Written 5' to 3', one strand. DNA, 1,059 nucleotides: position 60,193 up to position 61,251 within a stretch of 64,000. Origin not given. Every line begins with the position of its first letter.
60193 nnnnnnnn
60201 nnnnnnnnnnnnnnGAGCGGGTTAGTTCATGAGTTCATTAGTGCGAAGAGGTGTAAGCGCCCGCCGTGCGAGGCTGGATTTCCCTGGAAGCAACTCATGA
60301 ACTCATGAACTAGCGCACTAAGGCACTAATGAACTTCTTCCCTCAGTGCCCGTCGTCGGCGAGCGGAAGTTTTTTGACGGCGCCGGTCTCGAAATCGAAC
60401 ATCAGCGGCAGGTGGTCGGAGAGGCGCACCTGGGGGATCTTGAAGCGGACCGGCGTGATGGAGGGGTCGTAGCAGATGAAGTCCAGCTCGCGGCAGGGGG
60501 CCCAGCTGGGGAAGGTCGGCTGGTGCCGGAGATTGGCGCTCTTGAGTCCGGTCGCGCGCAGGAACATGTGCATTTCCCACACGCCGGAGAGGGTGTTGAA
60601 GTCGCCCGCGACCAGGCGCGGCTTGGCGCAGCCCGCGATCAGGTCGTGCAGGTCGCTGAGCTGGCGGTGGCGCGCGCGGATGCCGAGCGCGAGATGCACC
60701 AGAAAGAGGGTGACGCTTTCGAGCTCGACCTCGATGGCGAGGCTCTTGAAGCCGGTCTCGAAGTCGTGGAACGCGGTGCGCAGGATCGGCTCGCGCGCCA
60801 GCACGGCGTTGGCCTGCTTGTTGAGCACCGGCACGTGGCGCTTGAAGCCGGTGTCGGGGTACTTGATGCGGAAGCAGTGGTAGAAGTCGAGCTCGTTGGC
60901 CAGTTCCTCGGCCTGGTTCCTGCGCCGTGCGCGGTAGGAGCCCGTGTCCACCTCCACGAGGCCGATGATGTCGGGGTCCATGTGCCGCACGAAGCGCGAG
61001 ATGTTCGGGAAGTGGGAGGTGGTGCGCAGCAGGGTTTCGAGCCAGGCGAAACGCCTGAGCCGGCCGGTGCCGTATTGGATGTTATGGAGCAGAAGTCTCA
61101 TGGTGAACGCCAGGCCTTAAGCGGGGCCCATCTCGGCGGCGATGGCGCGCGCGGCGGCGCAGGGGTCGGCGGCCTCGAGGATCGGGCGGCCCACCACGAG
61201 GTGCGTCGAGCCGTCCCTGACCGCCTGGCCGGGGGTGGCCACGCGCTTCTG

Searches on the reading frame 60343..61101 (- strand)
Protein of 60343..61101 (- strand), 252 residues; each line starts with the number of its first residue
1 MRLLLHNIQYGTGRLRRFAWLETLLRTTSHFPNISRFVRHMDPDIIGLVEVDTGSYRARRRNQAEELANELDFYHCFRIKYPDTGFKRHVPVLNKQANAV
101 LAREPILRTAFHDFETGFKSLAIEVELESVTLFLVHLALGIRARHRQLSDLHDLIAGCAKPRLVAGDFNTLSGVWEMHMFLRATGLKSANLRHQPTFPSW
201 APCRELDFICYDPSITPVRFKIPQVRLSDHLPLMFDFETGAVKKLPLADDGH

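Call 67: find_related_loci(query=window:60343-61101:-, collection=genome_contigs, flank=2500)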
Query window:60343-61101:- (252 aa) in genome_contigs; peptide patterns used: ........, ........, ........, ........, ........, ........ (x = any residue, [..] = any of these).
171 stretches matched a pattern; 30 encode a relative of the query (tblastn E <= 1e-3); 30 distinct loci.
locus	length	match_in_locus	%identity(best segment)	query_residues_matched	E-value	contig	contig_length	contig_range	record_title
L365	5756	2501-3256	91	1-252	2e-158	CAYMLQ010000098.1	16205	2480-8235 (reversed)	MAG TPA_asm: uncultured Lentisphaeraceae bacterium isolate SRP272421_co3_474 genome assembly, contig: NODE_9316_length_1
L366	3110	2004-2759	89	1-252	4e-162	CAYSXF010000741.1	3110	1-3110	MAG TPA_asm: uncultured Lentisphaeraceae bacterium isolate binchicken_co2_384 genome assembly, contig: NODE_43378_length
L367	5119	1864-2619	90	1-252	5e-155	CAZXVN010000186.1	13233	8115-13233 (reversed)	MAG TPA_asm: uncultured Lentisphaeraceae bacterium isolate binchicken_co18_76 genome assembly, contig: k141_4053632, who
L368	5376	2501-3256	87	1-252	6e-153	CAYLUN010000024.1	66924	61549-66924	MAG TPA_asm: uncultured Lentisphaeraceae bacterium isolate SRP272421_co4_436 genome assembly, contig: NODE_585_length_66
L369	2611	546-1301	88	1-252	1e-159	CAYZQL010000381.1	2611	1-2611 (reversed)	MAG TPA_asm: uncultured Lentisphaeraceae bacterium isolate SRP192927_co1_1047 genome assembly, contig: NODE_132418_lengt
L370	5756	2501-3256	86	1-252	6e-150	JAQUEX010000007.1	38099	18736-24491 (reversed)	MAG: Kiritimatiellae bacterium isolate STCSWMC_188 NODE_2182_length_38099_cov_13.869140_ST_CSWMC, whole genome shotgun s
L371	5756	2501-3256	87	1-252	5e-150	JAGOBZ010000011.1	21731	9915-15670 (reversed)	MAG: Kiritimatiellae bacterium isolate Go_SlDig_bin_208 Go_SlDig_6800_length_21731_cov_6.615488, whole genome shotgun se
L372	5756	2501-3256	86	1-252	1e-149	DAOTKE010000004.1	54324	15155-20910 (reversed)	MAG TPA_asm: Kiritimatiellia bacterium isolate AMR_MDS_2981 NODE_704_length_54324_cov_14.304317, whole genome shotgun se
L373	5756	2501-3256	87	1-252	1e-148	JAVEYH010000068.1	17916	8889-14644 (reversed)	MAG: Kiritimatiellia bacterium isolate BF4_25 NODE_9614_length_17916_cov_11.168475_Biofilm4, whole genome shotgun sequen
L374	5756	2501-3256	87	1-252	1e-148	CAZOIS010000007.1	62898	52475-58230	MAG TPA_asm: uncultured Lentisphaeraceae bacterium isolate SRP220891_co1_81 genome assembly, contig: NODE_839_length_628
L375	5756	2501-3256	87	1-252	1e-148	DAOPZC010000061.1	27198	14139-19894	MAG TPA_asm: Kiritimatiellia bacterium isolate AMR_MDS_1298 NODE_1746_length_27198_cov_18.004089, whole genome shotgun s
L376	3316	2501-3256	86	1-252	6e-152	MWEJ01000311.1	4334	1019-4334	MAG: Verrucomicrobia bacterium ADurb.Bin070 BWX70_contig000311, whole genome shotgun sequence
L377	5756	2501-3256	87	1-252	2e-148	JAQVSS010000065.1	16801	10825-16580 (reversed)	MAG: Kiritimatiellae bacterium isolate STF1_28 NODE_9020_length_16801_cov_3.573528_Sandtown_F1, whole genome shotgun seq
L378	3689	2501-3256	84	1-252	1e-146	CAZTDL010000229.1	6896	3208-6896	MAG TPA_asm: uncultured Lentisphaeraceae bacterium isolate SRP118108_co1_15 genome assembly, contig: NODE_12336_length_6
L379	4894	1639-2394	83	1-252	2e-143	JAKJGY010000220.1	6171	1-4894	MAG: Verrucomicrobia bacterium isolate UR.bin231 UR_contig_42513, whole genome shotgun sequence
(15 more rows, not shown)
